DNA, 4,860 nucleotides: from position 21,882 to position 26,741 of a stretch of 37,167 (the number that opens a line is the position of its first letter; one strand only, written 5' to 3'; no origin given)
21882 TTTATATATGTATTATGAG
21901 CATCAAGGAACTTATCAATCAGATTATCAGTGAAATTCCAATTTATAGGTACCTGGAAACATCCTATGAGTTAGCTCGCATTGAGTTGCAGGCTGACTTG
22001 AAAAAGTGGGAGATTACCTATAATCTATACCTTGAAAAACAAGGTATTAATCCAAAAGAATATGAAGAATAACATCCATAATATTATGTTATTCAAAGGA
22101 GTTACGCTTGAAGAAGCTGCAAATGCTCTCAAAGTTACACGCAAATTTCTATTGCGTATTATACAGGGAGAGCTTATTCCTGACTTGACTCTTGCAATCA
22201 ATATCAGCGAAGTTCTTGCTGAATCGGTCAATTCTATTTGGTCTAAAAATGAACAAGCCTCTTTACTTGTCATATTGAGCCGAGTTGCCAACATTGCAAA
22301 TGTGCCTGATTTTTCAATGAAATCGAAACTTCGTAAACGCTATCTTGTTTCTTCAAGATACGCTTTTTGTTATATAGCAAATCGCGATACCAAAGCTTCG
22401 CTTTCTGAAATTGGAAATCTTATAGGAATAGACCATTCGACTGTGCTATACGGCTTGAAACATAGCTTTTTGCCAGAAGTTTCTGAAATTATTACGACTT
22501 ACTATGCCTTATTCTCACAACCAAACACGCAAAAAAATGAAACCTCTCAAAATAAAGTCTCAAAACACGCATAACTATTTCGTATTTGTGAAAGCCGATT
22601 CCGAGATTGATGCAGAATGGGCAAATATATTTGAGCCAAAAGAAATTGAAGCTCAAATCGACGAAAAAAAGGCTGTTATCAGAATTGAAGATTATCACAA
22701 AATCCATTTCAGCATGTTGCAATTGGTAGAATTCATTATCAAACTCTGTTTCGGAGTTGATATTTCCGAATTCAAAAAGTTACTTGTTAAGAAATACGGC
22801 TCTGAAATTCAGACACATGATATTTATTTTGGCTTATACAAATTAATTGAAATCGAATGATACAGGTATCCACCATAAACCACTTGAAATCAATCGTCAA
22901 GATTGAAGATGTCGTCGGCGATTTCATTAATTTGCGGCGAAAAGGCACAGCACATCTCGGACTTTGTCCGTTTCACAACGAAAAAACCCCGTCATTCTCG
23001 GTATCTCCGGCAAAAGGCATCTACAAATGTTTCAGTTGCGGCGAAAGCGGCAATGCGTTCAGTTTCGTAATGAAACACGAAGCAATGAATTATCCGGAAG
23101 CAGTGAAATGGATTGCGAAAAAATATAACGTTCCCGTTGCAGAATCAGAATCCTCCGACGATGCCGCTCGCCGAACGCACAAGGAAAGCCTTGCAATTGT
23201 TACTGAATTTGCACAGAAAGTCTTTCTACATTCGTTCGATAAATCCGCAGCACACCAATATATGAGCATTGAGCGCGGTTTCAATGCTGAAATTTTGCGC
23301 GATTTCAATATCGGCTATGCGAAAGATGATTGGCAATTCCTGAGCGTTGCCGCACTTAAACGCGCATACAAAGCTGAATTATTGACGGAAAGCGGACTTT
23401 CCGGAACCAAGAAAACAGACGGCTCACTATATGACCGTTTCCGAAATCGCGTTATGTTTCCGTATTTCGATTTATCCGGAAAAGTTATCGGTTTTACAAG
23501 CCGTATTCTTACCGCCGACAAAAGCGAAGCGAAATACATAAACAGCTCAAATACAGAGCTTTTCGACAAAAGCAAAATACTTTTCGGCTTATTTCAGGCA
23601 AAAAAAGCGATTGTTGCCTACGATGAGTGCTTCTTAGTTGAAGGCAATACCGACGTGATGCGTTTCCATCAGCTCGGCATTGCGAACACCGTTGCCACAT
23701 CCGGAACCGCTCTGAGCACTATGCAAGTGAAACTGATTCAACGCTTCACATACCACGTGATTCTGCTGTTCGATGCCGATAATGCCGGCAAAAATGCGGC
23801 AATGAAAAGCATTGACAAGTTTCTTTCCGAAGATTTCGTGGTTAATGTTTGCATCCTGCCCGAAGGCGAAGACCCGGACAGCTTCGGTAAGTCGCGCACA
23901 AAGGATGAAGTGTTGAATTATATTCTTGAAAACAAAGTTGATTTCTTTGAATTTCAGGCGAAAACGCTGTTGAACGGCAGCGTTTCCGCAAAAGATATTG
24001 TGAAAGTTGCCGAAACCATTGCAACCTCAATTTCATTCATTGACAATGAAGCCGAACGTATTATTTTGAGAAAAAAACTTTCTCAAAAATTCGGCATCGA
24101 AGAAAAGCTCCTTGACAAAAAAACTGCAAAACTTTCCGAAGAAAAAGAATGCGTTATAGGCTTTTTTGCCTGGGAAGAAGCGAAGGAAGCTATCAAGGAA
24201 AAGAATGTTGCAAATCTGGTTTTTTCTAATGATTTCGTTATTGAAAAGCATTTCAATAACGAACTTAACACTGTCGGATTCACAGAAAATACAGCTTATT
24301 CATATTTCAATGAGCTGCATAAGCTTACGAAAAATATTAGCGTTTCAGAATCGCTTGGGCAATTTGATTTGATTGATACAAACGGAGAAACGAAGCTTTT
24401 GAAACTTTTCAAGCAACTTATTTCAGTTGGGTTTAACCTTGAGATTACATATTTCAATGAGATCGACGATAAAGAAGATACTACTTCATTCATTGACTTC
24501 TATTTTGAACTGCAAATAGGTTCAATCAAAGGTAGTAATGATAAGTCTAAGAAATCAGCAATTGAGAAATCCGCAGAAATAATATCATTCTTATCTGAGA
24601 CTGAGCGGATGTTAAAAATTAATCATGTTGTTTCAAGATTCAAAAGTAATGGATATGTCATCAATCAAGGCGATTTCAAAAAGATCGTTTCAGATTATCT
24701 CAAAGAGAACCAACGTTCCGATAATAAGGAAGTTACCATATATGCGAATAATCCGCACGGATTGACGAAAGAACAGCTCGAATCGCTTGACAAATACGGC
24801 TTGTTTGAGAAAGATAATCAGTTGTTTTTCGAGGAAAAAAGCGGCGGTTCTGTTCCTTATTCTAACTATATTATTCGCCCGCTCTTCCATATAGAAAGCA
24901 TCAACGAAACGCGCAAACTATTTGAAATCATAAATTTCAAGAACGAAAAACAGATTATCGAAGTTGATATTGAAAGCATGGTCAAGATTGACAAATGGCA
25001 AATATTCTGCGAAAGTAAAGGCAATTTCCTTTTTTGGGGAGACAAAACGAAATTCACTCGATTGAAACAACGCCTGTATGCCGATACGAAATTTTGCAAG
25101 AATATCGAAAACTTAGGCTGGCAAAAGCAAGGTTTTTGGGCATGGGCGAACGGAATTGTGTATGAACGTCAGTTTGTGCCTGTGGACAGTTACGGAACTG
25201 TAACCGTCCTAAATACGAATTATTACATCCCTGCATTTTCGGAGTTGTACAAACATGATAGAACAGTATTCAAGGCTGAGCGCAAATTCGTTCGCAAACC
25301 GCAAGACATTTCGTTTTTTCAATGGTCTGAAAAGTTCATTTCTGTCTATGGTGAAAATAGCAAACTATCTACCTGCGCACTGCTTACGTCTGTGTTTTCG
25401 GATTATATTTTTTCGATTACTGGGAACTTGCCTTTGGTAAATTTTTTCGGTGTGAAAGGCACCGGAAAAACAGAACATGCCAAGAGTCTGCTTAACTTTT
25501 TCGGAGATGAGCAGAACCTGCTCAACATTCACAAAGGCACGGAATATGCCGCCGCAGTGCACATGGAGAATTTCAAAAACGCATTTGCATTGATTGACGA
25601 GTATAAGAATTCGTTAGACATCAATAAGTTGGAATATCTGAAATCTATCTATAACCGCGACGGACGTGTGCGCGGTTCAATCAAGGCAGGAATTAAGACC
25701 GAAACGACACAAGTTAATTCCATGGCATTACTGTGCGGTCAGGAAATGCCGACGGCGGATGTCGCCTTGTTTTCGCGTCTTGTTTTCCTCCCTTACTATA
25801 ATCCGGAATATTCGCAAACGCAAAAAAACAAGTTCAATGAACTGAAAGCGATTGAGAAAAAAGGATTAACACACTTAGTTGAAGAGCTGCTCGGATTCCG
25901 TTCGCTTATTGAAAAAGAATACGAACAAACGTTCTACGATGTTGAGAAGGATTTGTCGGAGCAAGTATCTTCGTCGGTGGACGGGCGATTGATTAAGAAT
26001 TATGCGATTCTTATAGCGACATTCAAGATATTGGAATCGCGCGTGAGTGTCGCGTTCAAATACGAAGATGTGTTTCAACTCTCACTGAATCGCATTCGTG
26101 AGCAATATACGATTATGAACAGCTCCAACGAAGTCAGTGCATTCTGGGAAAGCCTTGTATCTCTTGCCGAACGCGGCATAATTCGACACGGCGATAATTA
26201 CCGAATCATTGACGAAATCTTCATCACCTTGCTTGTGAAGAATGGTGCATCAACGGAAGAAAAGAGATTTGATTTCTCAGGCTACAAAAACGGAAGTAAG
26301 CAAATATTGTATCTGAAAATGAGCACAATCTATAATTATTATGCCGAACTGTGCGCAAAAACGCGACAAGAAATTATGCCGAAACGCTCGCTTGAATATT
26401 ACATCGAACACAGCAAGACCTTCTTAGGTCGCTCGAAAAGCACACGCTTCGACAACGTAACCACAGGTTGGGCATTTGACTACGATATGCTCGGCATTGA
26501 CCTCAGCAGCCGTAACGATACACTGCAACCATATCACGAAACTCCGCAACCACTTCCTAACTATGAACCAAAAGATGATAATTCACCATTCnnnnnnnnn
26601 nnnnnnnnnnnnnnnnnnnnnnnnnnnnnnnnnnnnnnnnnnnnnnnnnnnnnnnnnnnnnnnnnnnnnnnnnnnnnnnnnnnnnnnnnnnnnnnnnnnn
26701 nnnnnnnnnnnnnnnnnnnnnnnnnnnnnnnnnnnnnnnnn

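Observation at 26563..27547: Gutted C5-cytosine methyltransferase fused motif I-to-motif X, directly upstream of a DUF5131 (Gp37/Gp68) protein carrying a canonical CxxxCxxC motif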

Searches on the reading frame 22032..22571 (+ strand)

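Call 48: search_protein_families(library=pfam, proteins=[window:22032-22571:+], max_evalue=0.001)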
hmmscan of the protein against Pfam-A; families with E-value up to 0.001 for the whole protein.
window:22032-22571:+ (180 aa): 2 families
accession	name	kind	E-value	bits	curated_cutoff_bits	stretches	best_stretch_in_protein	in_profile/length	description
PF08299.17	Bac_DnaA_C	-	2.9e-12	46.9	31.5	1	81-143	4-67/69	Bacterial dnaA protein helix-turn-helix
PF01381.28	HTH_3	-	0.00026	21.4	23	1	22-65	8-51/55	Helix-turn-helix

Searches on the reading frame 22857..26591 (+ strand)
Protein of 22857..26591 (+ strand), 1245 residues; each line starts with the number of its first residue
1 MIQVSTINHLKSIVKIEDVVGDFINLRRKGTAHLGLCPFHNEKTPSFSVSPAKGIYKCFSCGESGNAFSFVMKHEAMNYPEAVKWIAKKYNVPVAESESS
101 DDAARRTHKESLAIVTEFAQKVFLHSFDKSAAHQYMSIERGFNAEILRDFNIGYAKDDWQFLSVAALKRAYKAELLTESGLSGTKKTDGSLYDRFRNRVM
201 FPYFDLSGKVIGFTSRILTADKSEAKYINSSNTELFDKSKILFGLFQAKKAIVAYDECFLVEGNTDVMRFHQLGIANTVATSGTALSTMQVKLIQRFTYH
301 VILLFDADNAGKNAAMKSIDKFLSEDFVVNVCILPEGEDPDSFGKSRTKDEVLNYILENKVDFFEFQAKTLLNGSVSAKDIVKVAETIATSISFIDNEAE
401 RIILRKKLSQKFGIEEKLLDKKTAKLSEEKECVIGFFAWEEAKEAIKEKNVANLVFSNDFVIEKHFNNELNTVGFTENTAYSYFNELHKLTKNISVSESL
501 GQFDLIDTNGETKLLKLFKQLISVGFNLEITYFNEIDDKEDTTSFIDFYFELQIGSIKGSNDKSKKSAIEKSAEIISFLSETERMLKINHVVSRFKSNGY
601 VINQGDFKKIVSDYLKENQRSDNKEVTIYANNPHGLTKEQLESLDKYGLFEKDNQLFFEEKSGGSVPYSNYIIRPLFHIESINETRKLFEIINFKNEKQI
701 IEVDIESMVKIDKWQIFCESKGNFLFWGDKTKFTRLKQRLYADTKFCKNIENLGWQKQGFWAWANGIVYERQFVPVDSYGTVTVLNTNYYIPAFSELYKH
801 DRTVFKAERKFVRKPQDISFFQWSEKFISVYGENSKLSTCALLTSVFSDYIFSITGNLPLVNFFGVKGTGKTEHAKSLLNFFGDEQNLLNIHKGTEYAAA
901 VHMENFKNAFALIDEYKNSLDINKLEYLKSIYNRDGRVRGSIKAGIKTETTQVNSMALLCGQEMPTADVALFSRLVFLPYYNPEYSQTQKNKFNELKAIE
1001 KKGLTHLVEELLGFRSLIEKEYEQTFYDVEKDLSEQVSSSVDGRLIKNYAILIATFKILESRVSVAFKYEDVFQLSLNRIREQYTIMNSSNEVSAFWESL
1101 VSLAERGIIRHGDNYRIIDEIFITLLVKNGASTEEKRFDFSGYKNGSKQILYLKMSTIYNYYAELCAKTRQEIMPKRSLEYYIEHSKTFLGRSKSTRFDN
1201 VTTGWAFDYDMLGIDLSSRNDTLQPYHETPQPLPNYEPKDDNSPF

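Call 6: search_protein_families(library=pfam, proteins=[window:22857-26591:+], max_evalue=1)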
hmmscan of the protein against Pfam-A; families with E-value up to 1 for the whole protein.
window:22857-26591:+ (1245 aa): 10 families
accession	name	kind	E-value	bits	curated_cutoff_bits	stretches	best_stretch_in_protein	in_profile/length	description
PF01807.25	Zn_ribbon_DnaG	-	3.5e-34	117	24.9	1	5-96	4-95/98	CHC2 zinc finger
PF08275.17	DNAG_N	-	5e-33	114.4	26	1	124-249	6-128/128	DNA primase catalytic core, N-terminal domain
PF13155.12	Toprim_2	-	7.9e-19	68.3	22.1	1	259-343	1-87/88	Toprim-like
PF13662.12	Toprim_4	-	1.4e-14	54.5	25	1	259-331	4-83/85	Toprim domain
PF01751.28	Toprim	-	5.2e-10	39.8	23.1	1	258-322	2-80/96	Toprim domain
PF13362.12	Toprim_3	-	0.00022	22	27.2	1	260-347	4-92/95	Toprim domain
PF00004.35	AAA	-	0.074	13.9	21.2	0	863-892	3-30/131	ATPase family associated with various cellular activities (AAA)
PF14225.11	MOR2-PAG1_C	-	0.086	13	25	1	562-618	116-171/252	Cell morphogenesis C-terminal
PF10410.14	DnaB_bind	-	0.12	13.1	20.6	1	382-416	21-55/56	DnaB-helicase binding domain of primase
PF09440.15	eIF3_N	-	0.17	12.7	26.8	1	567-650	66-132/133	eIF3 subunit 6 N terminal domain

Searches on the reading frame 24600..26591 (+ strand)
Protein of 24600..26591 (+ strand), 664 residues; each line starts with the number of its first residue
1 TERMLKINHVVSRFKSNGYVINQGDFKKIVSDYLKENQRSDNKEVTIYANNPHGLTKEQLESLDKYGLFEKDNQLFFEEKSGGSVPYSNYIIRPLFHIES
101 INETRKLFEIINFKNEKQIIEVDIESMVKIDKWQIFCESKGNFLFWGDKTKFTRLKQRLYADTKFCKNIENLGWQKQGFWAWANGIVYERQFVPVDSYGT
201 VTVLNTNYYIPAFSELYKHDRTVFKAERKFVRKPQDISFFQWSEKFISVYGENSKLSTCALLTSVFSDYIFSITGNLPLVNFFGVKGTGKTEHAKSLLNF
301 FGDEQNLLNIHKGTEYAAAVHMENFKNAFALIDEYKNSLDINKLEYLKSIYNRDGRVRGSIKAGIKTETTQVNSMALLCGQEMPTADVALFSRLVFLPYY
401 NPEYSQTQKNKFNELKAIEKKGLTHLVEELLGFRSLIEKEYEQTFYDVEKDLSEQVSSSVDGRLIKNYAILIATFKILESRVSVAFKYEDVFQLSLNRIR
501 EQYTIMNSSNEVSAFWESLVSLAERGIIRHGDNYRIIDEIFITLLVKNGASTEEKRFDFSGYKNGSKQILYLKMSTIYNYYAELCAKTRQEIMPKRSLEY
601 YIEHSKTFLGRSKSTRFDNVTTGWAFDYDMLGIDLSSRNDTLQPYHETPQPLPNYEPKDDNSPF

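Call 14: search_dna_similar(query=window:24600-26591:+, collection=phages, mode=protein, max_rows=30)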
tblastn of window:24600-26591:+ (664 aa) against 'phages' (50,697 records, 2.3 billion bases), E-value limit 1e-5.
Records with a match: 46; places in all: 46; records where one place covers at least 80% of the query: 35.
Best place of each record, by identity: <60% 46.
By first word of the organism name: Porphyromonas 18; Flavobacterium 13; Cellulophaga 9; Bacteriophage 4; Microcystis 2.
By host as written in the record: Cellulophaga sp. HaHaR_3_176 9; - 4; Microcystis sp. 2; Porphyromonas gingivalis ATCC 49417 2; Flavobacterium sp. LMO6 2; Flavobacterium psychrophilum MH1 2; Flavobacterium psychrophilum A2 2; Flavobacterium psychrophilum T23 2; and 20 more.
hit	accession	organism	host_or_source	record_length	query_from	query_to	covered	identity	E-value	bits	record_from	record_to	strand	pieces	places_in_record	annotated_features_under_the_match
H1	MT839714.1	Bacteriophage sp.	human fecal samples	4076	50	630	88%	30.3%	2e-76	272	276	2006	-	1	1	record has no annotation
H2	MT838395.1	Bacteriophage sp.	human fecal samples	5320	57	630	86%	29.8%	3e-77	275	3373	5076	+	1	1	record has no annotation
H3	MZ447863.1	Microcystis phage Mea-Yong924-1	Microcystis sp.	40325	63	638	87%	28.9%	8e-78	277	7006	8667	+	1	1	primase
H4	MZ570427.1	Microcystis phage Mae-Yong924-2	Microcystis sp.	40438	63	638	87%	28.9%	8e-78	277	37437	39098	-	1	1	active helicase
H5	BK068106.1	Porphyromonas phage phage025a_SJD11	Porphyromonas gingivalis SJD11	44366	4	617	92%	26.3%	3e-48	189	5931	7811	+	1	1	DNA primase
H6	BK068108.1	Porphyromonas phage phage027a_F0568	Porphyromonas gingivalis F0568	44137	4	617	92%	26.3%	4e-48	188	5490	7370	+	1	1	DNA primase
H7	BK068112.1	Porphyromonas phage phage031a_D83T3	Porphyromonas gingivalis D83T3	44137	4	617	92%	26.3%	4e-48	188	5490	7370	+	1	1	DNA primase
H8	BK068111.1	Porphyromonas phage phage030a_KCOM2803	Porphyromonas gingivalis KCOM 2803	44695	4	617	92%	26.1%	2e-47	186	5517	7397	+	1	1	DNA primase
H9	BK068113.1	Porphyromonas phage phage032a_KCOM2801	Porphyromonas gingivalis KCOM 2801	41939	4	617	92%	26.1%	8e-47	184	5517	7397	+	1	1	DNA primase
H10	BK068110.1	Porphyromonas phage phage029a_Kyudai3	Porphyromonas gingivalis Kyudai-3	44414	4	617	92%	26.0%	7e-47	184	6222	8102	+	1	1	DNA primase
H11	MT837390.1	Bacteriophage sp.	human fecal samples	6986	21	618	90%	25.2%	2e-38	159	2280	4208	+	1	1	record has no annotation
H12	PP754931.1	Porphyromonas phage phage019b_ATCC49417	Porphyromonas gingivalis ATCC 49417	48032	65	618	83%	27.0%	2e-51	199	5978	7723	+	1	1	DNA primase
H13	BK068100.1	Porphyromonas phage phage019a_ATCC49417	Porphyromonas gingivalis ATCC 49417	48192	65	618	83%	27.0%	2e-51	199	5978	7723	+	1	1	DNA primase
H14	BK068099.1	Porphyromonas phage phage018a_AFR5B1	Porphyromonas gingivalis AFR5B1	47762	76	617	82%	27.4%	2e-51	199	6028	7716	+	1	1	DNA primase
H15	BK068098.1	Porphyromonas phage phage017a_JCVISC001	Porphyromonas gingivalis JCVI SC001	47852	76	617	82%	27.3%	2e-51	198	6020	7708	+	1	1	DNA primase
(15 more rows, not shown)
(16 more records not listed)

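Call 22: find_homologous_proteins(query=window:24600-26591:+, max_evalue=1e-20)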
Query window:24600-26591:+ (664 aa): 329 proteins with E <= 1e-20 among 8000 candidates; the best 120 are listed.
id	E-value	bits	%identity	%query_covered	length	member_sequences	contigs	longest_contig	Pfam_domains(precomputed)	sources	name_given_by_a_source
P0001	1.1e-262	892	61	98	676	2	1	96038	-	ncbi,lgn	-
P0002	7.1e-201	688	69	65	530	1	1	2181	-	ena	-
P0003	1.9e-150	521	45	88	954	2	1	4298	PF08275.18,PF06048.18,PF13155.13,PF13662.13,PF01751.29,PF13362.13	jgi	jgi:DNA primase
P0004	2.4e-149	517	42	97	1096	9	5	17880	PF08275.18,PF06048.18,PF13155.13,PF01807.26,PF13662.13,PF01751.29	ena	-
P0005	1.8e-145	504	40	90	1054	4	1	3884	PF08275.18,PF13155.13,PF01807.26,PF13662.13,PF01751.29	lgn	-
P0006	4.4e-143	497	42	92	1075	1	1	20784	PF08275.18,PF06048.18,PF13155.13,PF01807.26,PF13662.13,PF01751.29,PF13362.13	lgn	-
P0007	5.8e-143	496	39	97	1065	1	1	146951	PF08275.18,PF06048.18,PF13155.13,PF01807.26,PF13662.13,PF01751.29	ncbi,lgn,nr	ncbi:MAG: DNA primase [Bacteroidetes bacterium]|nr:DNA primase [Bacteroidota bacterium]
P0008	2.5e-139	484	40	91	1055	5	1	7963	PF08275.18,PF13155.13,PF01807.26,PF13662.13,PF01751.29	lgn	-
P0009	7.5e-138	479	39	92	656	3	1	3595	-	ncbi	ncbi:MAG: hypothetical protein ACOCTM_03895, partial [Bacteroidota bacterium]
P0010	6.9e-137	476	39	91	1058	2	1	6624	PF08275.18,PF13155.13,PF01807.26,PF13662.13,PF01751.29,PF13362.13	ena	-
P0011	2.7e-135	471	40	86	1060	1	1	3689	PF08275.18,PF13155.13,PF01807.26,PF13662.13,PF01751.29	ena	-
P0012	1.2e-134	469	37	100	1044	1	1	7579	PF13155.13,PF13662.13,PF01751.29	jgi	jgi:DNA primase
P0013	4.7e-134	467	37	95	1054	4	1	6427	PF08275.18,PF13155.13,PF01807.26,PF13662.13,PF01751.29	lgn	-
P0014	1.3e-133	465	39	95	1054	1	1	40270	PF08275.18,PF13155.13,PF01807.26,PF13662.13,PF01751.29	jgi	jgi:DNA primase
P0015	4.9e-133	463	42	87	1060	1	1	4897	PF08275.18,PF13155.13,PF01807.26,PF13662.13,PF01751.29,PF13362.13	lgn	-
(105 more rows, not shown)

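Call 25: find_encoding_contigs(protein=P0001, flank=8000, max_places=2)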
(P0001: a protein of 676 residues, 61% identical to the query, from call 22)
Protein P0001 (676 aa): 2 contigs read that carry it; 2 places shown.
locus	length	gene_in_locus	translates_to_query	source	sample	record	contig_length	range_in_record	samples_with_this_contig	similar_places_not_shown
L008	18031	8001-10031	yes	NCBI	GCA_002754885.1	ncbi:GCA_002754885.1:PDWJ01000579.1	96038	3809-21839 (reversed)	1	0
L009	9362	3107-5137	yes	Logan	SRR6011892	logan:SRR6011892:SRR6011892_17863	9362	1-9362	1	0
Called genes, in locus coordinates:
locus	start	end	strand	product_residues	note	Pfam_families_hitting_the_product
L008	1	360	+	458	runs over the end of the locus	PF00092:VWA, PF13519:VWA_2, PF13768:VWA_3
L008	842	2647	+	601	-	PF00704:Glyco_hydro_18, PF00431:CUB, PF18962:Por_Secre_tail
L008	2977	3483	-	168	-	-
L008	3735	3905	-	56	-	PF01850:PIN (weak)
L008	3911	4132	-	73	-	-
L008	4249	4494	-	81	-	PF01850:PIN (weak)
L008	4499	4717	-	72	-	-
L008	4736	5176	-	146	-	-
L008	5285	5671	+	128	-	-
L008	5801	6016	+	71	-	-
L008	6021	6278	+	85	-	-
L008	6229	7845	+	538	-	PF01807:Zn_ribbon_DnaG, PF08275:DNAG_N, PF01751:Toprim, PF13155:Toprim_2, PF13362:Toprim_3, PF13662:Toprim_4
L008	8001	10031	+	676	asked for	-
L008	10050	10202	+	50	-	-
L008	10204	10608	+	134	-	PF08299:Bac_DnaA_C (weak)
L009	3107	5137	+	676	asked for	-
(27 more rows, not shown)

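Call 26: find_encoding_contigs(protein=P0004, flank=6000, max_places=3)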
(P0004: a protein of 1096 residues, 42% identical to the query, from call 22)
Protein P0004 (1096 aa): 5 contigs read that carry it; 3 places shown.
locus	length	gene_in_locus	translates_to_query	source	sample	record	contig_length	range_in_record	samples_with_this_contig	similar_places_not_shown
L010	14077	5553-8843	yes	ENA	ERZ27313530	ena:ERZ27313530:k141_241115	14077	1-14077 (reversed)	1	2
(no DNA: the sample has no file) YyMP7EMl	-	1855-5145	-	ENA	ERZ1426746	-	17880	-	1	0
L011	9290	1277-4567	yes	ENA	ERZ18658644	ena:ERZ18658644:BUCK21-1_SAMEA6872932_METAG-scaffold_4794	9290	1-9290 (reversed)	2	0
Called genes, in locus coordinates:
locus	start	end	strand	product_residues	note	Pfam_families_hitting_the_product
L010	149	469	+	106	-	-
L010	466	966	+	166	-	PF00196:GerE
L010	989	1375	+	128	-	-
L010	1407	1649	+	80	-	-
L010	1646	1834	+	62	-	-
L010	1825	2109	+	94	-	-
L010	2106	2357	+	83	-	-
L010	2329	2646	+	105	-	-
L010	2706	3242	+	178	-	PF04383:KilA-N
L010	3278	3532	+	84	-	-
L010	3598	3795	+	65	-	-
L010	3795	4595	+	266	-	PF04055:Radical_SAM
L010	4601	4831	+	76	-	-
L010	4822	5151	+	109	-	-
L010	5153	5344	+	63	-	-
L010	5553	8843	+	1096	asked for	PF01807:Zn_ribbon_DnaG, PF08275:DNAG_N, PF01751:Toprim, PF13155:Toprim_2, PF13662:Toprim_4, PF06048:DUF927 (weak)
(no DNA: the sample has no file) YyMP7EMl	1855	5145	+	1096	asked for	PF01807:Zn_ribbon_DnaG, PF08275:DNAG_N, PF01751:Toprim, PF13155:Toprim_2, PF13662:Toprim_4, PF06048:DUF927 (weak)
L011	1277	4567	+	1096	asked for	PF01807:Zn_ribbon_DnaG, PF08275:DNAG_N, PF01751:Toprim, PF13155:Toprim_2, PF13662:Toprim_4, PF06048:DUF927 (weak)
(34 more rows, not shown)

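Call 61: find_encoding_contigs(protein=P0002, flank=3000, max_places=3)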
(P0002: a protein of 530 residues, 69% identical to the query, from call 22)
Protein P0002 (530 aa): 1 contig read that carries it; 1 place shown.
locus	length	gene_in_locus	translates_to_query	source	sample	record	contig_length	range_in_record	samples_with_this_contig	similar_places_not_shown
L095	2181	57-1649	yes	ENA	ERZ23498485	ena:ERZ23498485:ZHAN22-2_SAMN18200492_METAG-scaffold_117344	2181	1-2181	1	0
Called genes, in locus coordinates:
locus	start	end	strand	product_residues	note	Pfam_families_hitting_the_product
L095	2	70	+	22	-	?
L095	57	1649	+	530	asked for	-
